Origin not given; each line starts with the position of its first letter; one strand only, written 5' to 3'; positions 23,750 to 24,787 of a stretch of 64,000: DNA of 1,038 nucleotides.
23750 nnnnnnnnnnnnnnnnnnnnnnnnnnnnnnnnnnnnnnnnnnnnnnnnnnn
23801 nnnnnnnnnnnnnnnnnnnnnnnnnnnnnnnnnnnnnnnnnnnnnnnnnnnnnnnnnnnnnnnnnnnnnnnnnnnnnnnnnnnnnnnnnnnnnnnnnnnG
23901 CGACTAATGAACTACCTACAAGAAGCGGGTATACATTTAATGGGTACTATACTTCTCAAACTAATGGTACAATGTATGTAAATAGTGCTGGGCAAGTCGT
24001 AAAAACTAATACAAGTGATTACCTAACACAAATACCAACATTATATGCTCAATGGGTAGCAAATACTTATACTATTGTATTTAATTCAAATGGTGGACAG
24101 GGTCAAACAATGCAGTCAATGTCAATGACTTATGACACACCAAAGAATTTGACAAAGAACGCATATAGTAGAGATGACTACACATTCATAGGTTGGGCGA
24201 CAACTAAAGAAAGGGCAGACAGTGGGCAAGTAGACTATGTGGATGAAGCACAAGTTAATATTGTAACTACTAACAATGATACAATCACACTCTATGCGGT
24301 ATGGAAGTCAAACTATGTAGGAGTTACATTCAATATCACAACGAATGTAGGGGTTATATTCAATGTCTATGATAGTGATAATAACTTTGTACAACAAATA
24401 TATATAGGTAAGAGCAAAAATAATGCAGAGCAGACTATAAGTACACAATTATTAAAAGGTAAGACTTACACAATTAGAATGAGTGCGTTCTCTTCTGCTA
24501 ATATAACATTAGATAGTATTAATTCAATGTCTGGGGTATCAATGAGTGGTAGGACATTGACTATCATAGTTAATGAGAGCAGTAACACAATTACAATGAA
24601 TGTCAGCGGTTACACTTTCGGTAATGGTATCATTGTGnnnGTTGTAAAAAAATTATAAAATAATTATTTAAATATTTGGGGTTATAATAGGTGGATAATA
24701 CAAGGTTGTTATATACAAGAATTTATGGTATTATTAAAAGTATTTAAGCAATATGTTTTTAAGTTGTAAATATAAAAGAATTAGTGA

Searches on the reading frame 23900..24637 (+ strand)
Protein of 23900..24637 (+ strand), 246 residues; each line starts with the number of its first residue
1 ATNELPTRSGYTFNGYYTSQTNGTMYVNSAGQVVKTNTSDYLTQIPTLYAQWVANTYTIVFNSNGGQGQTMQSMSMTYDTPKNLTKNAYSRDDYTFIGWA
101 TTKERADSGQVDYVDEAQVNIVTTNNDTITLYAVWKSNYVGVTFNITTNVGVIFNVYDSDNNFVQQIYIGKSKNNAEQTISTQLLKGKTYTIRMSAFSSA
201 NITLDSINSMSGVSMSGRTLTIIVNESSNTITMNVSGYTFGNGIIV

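Call 67: search_protein_families(library=pfam, proteins=[window:23900-24637:+], max_evalue=1)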
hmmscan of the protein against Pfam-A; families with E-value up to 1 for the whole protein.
window:23900-24637:+ (246 aa): 1 family
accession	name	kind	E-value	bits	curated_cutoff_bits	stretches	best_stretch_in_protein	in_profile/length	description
PF09479.16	Flg_new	-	2.4e-11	44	27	2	57-133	1-64/65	Listeria-Bacteroides repeat domain (List_Bact_rpt)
